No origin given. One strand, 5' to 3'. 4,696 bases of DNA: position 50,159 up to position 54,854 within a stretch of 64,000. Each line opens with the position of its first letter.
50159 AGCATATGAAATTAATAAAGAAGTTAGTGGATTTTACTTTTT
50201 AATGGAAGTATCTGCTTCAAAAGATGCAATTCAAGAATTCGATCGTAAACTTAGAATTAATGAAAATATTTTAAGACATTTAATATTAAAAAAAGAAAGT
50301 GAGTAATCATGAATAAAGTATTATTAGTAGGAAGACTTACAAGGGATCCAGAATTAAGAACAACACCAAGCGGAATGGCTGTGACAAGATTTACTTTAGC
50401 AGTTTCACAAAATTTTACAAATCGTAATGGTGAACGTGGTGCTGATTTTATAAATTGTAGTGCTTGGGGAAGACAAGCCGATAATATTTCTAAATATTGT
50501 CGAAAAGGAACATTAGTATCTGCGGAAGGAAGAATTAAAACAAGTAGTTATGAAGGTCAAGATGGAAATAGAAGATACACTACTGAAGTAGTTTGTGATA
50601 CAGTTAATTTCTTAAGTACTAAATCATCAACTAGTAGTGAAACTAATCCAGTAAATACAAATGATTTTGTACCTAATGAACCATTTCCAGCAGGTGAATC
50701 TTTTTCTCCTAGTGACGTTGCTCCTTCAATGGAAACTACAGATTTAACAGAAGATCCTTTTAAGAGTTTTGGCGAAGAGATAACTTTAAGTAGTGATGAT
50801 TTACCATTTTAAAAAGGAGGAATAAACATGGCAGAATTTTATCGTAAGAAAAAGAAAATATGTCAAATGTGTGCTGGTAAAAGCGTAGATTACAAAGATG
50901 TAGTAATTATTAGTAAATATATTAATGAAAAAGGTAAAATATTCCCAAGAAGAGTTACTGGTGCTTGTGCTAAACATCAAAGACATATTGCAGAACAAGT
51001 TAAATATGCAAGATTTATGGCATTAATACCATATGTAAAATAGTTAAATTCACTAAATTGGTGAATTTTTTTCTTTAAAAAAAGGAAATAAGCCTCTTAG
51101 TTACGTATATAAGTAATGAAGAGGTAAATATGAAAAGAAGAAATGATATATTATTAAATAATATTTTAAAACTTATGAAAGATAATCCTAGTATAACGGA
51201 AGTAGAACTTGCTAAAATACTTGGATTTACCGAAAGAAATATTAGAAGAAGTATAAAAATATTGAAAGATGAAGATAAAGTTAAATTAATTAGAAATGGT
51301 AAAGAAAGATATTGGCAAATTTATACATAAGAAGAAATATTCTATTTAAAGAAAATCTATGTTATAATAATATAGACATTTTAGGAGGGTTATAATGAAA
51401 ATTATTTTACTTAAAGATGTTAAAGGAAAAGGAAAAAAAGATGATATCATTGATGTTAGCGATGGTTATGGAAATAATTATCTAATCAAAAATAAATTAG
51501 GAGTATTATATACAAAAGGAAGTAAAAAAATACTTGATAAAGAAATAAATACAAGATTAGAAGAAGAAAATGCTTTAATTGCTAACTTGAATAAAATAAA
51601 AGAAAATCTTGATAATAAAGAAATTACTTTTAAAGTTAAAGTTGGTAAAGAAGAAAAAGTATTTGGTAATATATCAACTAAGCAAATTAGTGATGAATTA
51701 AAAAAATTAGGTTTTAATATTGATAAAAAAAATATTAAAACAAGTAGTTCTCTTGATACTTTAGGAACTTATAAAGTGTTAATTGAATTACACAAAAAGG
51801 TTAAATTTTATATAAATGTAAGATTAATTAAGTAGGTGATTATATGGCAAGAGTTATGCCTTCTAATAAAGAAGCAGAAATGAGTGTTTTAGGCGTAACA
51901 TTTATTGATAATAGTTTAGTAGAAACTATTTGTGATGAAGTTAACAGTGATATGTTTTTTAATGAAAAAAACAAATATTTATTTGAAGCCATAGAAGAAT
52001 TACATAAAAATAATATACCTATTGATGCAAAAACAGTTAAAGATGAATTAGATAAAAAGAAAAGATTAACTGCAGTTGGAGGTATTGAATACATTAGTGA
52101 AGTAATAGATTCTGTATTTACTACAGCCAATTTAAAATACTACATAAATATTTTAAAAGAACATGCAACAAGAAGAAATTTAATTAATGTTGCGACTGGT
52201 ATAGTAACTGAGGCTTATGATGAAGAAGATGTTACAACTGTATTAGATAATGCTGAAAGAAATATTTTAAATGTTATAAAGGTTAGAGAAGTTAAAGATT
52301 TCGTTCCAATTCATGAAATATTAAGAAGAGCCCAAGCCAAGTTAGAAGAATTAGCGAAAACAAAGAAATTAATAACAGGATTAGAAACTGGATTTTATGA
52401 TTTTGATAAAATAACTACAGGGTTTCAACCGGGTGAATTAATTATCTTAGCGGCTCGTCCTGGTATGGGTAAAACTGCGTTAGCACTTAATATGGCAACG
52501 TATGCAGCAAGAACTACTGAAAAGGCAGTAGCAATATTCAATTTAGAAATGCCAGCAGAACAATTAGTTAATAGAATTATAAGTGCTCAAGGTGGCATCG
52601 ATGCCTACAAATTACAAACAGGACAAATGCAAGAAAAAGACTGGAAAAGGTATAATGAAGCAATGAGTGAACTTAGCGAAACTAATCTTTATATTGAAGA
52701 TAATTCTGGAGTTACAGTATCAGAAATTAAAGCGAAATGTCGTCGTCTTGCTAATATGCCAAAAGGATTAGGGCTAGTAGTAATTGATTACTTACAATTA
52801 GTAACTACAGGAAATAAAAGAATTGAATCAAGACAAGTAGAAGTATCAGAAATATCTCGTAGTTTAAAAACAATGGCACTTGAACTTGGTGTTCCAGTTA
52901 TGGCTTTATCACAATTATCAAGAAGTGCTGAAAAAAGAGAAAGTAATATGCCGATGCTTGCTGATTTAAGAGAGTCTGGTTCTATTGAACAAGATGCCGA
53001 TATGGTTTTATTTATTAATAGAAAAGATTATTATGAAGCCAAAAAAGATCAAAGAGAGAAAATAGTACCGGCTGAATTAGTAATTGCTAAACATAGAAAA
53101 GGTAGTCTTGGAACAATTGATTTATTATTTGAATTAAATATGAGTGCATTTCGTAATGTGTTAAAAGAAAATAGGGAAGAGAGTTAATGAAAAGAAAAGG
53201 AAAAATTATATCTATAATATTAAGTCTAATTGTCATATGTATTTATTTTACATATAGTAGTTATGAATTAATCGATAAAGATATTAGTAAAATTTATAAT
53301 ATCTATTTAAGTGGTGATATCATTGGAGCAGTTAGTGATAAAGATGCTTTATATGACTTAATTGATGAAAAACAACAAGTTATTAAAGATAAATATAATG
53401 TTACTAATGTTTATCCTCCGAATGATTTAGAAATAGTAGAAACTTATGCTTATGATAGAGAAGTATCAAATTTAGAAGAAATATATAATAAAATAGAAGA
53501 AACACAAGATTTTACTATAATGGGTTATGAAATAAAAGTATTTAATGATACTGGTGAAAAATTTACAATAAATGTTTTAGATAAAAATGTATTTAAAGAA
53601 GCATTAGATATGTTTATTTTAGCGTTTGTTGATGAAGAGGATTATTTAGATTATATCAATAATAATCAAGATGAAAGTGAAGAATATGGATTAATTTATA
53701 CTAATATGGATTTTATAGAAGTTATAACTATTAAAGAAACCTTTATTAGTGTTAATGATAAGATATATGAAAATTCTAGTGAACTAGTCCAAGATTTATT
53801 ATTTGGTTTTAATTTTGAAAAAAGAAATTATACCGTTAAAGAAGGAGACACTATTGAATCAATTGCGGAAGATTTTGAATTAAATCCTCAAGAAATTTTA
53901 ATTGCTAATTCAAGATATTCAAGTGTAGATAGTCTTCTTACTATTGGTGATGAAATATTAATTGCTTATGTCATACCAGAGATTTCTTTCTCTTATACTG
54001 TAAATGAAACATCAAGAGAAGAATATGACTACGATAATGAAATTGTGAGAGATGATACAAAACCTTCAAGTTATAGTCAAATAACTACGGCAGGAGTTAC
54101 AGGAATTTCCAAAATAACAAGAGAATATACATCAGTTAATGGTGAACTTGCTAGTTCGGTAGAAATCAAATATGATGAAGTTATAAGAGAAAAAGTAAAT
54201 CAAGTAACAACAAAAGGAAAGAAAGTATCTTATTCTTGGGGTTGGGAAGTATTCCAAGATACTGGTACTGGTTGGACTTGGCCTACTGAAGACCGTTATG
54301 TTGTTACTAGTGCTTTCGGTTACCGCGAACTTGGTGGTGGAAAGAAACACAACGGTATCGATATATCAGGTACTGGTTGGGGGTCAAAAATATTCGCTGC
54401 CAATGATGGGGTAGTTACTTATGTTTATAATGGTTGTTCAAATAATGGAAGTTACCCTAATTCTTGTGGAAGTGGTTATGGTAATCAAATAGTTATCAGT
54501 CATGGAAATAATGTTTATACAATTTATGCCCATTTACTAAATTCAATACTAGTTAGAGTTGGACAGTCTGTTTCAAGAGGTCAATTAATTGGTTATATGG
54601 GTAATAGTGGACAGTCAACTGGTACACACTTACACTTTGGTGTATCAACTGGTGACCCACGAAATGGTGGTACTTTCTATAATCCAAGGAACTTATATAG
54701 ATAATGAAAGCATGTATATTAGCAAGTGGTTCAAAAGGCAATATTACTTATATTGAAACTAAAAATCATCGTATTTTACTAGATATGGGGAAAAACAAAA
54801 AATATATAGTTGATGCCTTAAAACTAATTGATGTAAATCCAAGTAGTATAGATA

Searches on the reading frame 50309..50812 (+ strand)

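Call 13: search_protein_families(library=pfam, proteins=[window:50309-50812:+])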
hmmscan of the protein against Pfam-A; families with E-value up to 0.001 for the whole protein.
window:50309-50812:+ (167 aa): 2 families
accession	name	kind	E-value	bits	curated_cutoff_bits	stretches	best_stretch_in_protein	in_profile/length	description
PF00436.31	SSB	-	3.3e-36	123.9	26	1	1-102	1-104/104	Single-strand binding protein family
PF22657.2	SSB_1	-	1.9e-05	25.2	27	1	2-80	1-79/91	Another single-strand binding protein family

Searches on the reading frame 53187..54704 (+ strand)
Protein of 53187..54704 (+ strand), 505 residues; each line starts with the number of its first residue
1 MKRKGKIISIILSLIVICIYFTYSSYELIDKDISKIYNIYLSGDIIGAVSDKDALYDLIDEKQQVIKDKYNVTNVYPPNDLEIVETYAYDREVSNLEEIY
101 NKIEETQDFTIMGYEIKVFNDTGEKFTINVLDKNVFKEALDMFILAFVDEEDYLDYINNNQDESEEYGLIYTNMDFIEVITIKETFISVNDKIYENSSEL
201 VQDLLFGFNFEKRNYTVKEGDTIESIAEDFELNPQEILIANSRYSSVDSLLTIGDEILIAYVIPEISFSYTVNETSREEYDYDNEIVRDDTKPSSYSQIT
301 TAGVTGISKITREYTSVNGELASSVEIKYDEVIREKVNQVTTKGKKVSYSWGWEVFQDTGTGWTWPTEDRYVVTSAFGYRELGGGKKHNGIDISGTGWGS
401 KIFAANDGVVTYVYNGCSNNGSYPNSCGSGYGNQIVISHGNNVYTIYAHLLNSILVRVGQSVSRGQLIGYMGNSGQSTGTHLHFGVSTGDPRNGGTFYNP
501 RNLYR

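Call 13: search_protein_families(library=pfam, proteins=[window:53187-54704:+])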
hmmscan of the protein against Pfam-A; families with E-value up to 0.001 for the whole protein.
window:53187-54704:+ (505 aa): 4 families
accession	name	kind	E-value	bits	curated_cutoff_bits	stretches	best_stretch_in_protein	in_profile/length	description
PF01551.29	Peptidase_M23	-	2.3e-25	89.1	28.7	1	387-488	2-89/96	Peptidase family M23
PF07501.17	G5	-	1.2e-08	35.5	23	1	273-346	3-75/75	G5 domain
PF01476.26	LysM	-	3.9e-08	33.6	20.9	1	215-259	1-42/43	LysM domain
PF23473.1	LysM3_LYK4_5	-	3e-05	24.4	29.3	1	215-242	5-32/48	LYK4/5 LysM3 domain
